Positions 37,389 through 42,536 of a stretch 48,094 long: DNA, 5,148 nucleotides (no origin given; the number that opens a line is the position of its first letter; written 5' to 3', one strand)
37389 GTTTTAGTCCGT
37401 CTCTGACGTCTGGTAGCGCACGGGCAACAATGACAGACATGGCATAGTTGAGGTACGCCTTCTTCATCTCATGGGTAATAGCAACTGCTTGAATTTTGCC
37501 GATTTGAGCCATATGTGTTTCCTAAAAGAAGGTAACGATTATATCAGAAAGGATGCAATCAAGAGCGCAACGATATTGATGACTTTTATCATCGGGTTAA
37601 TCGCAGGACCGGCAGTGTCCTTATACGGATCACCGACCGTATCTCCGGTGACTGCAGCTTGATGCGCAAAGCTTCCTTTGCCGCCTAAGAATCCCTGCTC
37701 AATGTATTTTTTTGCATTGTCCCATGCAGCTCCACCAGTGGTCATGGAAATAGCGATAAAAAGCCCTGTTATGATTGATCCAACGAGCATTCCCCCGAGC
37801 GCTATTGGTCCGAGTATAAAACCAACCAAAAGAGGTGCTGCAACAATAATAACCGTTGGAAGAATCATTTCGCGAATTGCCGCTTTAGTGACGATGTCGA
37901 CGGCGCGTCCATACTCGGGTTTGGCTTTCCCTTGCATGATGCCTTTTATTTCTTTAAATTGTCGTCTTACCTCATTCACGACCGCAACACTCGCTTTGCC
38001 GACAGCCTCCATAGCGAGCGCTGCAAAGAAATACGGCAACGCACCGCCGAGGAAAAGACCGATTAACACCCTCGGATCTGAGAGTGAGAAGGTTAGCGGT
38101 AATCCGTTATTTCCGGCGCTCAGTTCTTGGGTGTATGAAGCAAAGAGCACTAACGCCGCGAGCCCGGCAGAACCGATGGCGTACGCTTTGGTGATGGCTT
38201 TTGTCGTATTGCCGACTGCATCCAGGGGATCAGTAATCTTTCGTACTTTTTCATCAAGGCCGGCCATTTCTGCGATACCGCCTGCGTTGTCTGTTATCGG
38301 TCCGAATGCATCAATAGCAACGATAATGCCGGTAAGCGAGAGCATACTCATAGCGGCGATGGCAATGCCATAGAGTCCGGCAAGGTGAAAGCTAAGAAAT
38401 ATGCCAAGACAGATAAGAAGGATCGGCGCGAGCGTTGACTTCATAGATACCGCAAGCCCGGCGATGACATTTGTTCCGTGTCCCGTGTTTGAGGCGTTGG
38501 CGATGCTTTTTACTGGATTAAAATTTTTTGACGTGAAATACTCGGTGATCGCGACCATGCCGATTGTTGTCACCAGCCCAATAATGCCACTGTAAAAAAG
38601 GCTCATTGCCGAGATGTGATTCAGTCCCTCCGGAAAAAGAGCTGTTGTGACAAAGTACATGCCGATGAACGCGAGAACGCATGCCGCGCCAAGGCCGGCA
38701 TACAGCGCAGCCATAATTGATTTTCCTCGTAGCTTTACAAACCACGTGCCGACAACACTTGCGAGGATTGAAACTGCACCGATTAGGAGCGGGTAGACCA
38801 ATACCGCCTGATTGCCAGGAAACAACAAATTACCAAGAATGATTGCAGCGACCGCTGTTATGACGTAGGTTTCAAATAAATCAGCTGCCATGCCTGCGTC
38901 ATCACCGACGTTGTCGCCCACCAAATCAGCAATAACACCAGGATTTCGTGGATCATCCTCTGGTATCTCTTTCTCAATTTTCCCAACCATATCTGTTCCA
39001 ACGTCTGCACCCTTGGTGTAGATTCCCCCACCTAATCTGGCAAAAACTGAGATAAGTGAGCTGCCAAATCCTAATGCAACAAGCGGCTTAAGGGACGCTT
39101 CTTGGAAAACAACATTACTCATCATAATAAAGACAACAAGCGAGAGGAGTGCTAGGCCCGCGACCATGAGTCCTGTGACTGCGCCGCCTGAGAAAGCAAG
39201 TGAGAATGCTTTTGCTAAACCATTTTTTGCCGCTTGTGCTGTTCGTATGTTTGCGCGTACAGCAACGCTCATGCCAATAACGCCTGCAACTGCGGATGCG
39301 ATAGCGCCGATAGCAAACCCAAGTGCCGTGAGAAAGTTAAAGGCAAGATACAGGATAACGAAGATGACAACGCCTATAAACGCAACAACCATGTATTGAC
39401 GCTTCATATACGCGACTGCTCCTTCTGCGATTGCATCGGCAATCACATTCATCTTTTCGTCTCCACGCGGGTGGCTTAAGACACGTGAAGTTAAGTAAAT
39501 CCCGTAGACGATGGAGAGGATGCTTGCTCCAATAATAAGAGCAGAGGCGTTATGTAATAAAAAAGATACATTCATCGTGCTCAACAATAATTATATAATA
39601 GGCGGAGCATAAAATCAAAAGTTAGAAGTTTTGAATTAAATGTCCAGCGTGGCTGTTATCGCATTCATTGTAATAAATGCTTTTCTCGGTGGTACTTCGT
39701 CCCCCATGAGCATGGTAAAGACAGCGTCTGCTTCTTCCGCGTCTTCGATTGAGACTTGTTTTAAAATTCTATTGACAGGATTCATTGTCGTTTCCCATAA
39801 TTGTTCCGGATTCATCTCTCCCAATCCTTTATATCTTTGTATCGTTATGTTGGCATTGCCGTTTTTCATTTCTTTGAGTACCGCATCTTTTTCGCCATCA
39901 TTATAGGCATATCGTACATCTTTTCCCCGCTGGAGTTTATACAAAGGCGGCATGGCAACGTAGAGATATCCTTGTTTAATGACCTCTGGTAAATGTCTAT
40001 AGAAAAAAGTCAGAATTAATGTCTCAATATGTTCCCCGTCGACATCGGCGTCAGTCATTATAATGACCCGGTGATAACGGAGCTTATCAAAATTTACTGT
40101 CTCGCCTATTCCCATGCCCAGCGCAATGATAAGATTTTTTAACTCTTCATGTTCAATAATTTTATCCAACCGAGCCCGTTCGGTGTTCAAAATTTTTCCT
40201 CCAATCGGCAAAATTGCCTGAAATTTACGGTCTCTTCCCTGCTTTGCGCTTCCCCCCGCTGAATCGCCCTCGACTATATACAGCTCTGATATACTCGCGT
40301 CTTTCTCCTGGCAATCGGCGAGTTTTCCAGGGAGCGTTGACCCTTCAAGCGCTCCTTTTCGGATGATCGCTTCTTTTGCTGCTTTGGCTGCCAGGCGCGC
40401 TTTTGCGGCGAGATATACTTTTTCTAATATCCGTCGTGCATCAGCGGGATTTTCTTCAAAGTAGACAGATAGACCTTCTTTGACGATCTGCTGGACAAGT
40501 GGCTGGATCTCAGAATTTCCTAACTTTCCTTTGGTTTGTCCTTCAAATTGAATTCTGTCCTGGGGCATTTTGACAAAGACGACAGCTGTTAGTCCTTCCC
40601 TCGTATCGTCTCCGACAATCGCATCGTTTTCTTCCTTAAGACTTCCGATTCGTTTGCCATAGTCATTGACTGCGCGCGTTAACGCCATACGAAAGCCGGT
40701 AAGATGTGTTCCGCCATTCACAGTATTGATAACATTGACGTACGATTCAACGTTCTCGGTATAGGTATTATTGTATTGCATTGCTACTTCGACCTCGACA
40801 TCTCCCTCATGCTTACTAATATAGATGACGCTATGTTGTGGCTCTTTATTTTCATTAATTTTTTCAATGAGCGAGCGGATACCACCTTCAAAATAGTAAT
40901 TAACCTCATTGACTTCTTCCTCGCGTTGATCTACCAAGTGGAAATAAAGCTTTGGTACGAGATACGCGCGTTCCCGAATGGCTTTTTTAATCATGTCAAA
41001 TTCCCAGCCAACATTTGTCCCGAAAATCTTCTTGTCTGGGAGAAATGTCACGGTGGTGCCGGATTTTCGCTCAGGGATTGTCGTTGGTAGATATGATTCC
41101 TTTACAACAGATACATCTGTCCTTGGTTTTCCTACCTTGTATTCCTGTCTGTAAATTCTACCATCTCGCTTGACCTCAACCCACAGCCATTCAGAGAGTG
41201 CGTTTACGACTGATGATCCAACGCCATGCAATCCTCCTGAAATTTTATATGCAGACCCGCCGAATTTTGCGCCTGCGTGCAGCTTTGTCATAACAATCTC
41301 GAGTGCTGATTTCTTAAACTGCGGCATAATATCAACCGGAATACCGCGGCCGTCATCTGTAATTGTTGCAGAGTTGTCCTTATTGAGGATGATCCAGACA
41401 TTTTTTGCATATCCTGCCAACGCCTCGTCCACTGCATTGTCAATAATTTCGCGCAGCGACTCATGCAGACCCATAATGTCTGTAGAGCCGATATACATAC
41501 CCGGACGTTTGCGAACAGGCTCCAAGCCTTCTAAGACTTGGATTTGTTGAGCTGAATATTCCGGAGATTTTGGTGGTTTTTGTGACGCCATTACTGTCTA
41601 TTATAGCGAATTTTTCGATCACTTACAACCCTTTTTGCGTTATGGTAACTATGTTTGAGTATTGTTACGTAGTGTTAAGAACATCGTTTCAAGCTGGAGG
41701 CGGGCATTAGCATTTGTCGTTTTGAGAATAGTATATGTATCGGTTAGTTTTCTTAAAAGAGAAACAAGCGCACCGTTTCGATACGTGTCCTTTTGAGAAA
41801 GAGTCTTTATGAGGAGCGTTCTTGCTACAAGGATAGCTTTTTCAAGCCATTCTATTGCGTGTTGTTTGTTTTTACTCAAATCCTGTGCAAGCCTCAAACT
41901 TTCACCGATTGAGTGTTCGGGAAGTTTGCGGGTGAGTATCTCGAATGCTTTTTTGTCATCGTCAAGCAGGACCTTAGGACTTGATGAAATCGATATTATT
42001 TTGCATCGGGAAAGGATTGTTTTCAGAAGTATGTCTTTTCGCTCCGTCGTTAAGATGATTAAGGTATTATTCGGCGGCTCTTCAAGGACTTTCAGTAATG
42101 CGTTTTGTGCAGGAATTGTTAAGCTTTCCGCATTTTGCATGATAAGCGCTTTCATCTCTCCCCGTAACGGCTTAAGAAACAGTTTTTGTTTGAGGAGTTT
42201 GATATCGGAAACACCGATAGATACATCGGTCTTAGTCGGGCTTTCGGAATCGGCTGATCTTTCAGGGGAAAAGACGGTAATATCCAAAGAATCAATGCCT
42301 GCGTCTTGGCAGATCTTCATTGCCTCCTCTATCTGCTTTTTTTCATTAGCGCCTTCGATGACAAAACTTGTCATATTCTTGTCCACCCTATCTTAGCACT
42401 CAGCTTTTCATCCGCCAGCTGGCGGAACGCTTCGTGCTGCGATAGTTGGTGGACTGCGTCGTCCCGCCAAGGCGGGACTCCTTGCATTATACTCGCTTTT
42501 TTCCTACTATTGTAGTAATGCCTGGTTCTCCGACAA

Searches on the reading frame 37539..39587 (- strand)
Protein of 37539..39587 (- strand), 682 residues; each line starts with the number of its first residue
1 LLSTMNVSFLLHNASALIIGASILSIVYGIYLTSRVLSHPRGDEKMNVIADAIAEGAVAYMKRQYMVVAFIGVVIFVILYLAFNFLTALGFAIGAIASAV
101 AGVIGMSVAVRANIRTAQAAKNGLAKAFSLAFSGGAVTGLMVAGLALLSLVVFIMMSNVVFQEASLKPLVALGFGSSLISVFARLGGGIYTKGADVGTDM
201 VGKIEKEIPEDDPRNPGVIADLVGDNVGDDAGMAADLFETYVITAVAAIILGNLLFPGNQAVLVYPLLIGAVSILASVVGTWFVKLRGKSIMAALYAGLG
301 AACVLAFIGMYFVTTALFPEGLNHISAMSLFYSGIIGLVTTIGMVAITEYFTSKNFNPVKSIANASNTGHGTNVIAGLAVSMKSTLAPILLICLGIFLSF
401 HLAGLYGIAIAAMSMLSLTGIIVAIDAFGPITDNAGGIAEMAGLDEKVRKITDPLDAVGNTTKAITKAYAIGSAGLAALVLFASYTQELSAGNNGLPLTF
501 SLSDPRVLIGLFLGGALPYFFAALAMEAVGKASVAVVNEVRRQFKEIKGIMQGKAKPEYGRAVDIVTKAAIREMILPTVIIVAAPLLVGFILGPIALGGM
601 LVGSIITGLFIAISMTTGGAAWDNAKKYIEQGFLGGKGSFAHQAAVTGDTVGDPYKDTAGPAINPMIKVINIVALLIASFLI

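Call 7: search_protein_families(library=pfam, proteins=[window:37539-39587:-], max_evalue=0.001)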
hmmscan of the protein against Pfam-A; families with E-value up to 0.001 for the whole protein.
window:37539-39587:- (682 aa): 1 family
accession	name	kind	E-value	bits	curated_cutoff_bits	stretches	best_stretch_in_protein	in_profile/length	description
PF03030.21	H_PPase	-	2e-257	856.5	29.7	1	23-677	1-645/645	Inorganic H+ pyrophosphatase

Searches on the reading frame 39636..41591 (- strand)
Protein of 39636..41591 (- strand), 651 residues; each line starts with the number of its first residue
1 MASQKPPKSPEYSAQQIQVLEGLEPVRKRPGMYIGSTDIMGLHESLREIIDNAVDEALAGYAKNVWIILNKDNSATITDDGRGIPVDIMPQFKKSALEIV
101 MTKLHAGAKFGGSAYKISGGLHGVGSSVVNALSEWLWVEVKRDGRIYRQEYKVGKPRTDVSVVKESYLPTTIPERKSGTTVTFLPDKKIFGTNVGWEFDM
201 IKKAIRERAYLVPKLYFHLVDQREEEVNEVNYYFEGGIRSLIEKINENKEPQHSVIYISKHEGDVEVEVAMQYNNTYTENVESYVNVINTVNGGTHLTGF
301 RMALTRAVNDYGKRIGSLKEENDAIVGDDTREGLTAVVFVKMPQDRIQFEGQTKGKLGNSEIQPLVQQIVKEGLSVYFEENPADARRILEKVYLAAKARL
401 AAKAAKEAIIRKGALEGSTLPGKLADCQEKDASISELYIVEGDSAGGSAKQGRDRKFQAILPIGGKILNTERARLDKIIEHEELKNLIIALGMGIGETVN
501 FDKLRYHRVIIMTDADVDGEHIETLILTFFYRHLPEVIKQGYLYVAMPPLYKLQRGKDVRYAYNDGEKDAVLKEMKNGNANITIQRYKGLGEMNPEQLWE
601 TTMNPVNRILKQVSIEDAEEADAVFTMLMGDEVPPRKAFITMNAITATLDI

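Call 59: search_protein_families(library=pfam, proteins=[window:39636-41591:-], max_evalue=0.1)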
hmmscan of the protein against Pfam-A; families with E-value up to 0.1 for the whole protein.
window:39636-41591:- (651 aa): 6 families
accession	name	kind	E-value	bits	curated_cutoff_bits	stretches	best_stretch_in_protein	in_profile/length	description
PF00204.31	DNA_gyraseB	-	4.8e-55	186.1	27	1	237-407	1-172/173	DNA gyrase B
PF00986.26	DNA_gyraseB_C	-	5.8e-31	106.9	29.8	1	580-640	2-62/63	DNA gyrase B subunit, carboxyl terminus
PF01751.28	Toprim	-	2.6e-18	66.4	23.1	1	436-544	1-92/96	Toprim domain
PF02518.31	HATPase_c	-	3.9e-15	56.7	26.4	1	38-186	2-108/111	Histidine kinase-, DNA gyrase B-, and HSP90-like ATPase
PF13589.12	HATPase_c_3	-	0.0072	16.8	25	1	43-144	4-97/137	Histidine kinase-, DNA gyrase B-, and HSP90-like ATPase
PF14010.12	PEPcase_2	-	0.016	14.2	25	1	238-292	293-345/493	Phosphoenolpyruvate carboxylase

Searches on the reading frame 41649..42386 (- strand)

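Call 59: search_protein_families(library=pfam, proteins=[window:41649-42386:-], max_evalue=0.1)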
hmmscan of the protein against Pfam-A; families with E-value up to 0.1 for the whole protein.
window:41649-42386:- (245 aa): 2 families
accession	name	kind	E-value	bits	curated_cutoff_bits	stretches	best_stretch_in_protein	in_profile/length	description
PF13177.12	DNA_pol3_delta2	-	1.4e-26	93.8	27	1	30-135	65-159/161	DNA polymerase III, delta subunit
PF21694.2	DNA_pol3_delta_C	-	0.077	13.4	27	0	194-238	76-120/121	DNA polymerase III delta subunit, C-terminal domain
